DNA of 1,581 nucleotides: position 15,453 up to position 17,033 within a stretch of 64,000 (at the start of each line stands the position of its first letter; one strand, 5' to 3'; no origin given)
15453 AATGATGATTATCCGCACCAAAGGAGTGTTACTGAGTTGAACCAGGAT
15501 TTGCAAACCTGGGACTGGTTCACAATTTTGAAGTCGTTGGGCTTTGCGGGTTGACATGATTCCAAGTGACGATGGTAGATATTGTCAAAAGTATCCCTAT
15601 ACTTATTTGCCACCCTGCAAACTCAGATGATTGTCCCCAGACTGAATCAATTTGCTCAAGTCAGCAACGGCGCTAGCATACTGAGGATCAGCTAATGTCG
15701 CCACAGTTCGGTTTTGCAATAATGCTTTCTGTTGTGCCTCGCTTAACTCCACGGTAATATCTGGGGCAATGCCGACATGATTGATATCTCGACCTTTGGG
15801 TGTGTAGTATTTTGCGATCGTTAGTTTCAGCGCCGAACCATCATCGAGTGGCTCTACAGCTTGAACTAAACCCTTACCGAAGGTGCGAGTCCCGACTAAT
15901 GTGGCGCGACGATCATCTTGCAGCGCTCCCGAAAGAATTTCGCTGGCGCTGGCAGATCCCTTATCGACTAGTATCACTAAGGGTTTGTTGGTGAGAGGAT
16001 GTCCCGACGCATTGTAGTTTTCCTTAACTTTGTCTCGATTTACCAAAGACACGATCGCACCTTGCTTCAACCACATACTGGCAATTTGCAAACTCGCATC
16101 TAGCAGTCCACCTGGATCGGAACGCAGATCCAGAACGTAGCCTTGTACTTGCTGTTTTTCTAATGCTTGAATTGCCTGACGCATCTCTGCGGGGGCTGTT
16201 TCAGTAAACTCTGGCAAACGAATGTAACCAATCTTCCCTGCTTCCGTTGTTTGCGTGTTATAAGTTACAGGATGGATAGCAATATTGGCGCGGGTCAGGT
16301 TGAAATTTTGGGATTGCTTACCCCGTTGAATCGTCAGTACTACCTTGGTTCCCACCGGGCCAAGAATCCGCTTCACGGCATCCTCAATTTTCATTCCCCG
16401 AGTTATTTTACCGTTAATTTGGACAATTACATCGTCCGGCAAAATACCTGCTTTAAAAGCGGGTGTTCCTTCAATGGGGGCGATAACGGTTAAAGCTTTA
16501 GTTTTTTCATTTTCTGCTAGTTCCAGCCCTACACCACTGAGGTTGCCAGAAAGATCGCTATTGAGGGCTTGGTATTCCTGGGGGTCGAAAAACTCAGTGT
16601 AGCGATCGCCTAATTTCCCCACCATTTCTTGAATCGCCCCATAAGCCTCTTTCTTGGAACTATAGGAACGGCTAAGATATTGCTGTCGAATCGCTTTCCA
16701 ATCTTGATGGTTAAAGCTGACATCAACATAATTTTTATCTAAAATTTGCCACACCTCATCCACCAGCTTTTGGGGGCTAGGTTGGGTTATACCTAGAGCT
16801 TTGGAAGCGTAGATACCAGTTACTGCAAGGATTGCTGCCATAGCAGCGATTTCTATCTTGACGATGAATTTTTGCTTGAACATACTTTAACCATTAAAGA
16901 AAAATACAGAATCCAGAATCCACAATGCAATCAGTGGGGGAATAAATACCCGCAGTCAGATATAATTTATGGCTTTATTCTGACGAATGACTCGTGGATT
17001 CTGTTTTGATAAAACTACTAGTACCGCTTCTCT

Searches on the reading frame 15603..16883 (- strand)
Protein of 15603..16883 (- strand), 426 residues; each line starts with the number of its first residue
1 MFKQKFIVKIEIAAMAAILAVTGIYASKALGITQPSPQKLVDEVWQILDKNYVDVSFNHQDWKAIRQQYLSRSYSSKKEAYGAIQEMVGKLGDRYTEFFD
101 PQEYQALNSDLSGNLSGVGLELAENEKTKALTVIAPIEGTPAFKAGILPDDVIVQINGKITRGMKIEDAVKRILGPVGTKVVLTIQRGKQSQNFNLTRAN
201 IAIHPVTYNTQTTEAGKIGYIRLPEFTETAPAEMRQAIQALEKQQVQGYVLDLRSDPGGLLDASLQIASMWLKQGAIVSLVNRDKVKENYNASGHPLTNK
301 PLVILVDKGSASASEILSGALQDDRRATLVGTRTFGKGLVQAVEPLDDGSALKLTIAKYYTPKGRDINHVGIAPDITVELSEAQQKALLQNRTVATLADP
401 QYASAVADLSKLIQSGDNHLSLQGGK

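Call 3: search_protein_families(library=pfam, proteins=[window:15603-16883:-], max_evalue=0.1)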
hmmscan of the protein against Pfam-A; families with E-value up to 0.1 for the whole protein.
window:15603-16883:- (426 aa): 6 families
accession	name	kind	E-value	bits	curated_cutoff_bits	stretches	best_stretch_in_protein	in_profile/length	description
PF03572.23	Peptidase_S41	-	1.3e-60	204.2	24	1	217-378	1-165/165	Peptidase family S41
PF17820.7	PDZ_6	-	1.2e-10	41.5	27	1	133-187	2-54/54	PDZ domain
PF00595.29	PDZ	-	1.7e-08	35.2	23.2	1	114-186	8-81/81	PDZ domain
PF13180.12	PDZ_2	-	2.3e-08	34.6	27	1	119-196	4-78/80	PDZ domain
PF14684.11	Tricorn_C1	-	2.9e-06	27.5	24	1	42-72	10-40/59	Tricorn protease C1 domain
PF22694.1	CtpB_N-like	-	0.02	15.8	27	1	59-100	42-82/85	Activating protease CtpB N-terminal domain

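Call 4: search_protein_families(library=ncbifam, proteins=[window:15603-16883:-], max_evalue=0.1)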
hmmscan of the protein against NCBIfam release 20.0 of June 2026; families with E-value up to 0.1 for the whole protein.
window:15603-16883:- (426 aa): 19 families
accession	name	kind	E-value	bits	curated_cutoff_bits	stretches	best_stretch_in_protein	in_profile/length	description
NF045590.1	Cterm_S41_CtpC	exception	1.1e-174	581.1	665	1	4-414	3-415/418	carboxyl-terminal processing protease CtpC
NF045589.1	Cterm_S41_CtpB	exception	7.4e-153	509.1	633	1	4-410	5-413/416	carboxyl-terminal processing protease CtpB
NF045588.1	Cterm_S41_CtpA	exception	4.4e-137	457.2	625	1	7-407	4-399/401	carboxyl-terminal processing protease CtpA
TIGR00225.1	prc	subfamily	1.6e-113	379.2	218.6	1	66-390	1-325/335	C-terminal processing peptidase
NF045591.1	Cterm_S41_CtpZ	exception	2.7e-102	342.6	525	1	12-386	8-382/403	carboxyl-terminal processing protease CtpZ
TIGR03900.1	prc_long_Delta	hypoth_equivalog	2.8e-85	287.1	660.95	1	77-385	102-411/973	MXAN_5808 family serine peptidase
NF052377.1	lmo1851_S41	exception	5.5e-82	275.9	725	1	60-393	52-382/468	lmo1851 family serine protease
NF051464.1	tail_spec_CT441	exception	2.9e-54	184.9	700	1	93-379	224-526/645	tail-specific protease Tsp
NF008388.1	PRK11186.1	exception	2.8e-42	145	825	1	40-378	161-526/663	carboxy terminal-processing peptidase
NF058627.1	S41_Gfo1087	equivalog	8.1e-18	64.6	455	1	65-338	69-367/489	GFO_1087 family putative carboxy terminal peptidase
NF033424.1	chlamy_CPAF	equivalog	8e-15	54.4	250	2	299-383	456-543/564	protease-like activity factor CPAF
TIGR02037.1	degP_htrA_DO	subfamily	9.3e-08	31.4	416.2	1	126-288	256-402/434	Do family serine endopeptidase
NF041521.1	HhoA_HhoB_HtrA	equivalog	4.7e-05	22.8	450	1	127-200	261-333/335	HhoA/HhoB/HtrA family serine endopeptidase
NF041199.1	trx7_PDZ_seleno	equivalog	0.0022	17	300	1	137-196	328-388/390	Trx7/PDZ domain-containing (seleno)protein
NF008147.1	PRK10898.1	equivalog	0.0026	17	408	1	124-197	274-346/352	outer membrane-stress sensor serine endopeptidase DegS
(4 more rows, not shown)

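Call 57: search_dna_similar(query=window:15603-16883:-, collection=plasmids, mode=protein, max_rows=15, max_evalue=1e-100)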
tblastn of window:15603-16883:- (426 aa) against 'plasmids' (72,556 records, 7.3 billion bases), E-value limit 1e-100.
Records with a match: 2; places in all: 2; records where one place covers at least 80% of the query: 2.
Best place of each record, by identity: 80-90% 1; <60% 1.
By first word of the organism name: Nostoc 1; Calothrix 1.
By predicted mobility (MOB-suite, as given by PLSDB): non-mobilizable 1; conjugative 1.
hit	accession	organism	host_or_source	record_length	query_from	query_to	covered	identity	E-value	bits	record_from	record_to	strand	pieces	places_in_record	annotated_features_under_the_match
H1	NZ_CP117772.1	Nostoc sp. UHCC 0926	whole organism,lichen surface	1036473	1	426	100%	87.8%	0e+0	763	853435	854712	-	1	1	none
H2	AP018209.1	Calothrix brevissima NIES-22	-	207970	16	414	94%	48.4%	8e-123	399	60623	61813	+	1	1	peptidase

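Call 71: search_protein_families(library=padloc, proteins=[window:15603-16883:-], max_evalue=0.01)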
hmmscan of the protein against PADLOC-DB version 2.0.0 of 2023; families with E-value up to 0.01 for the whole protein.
window:15603-16883:- (426 aa): 0 families
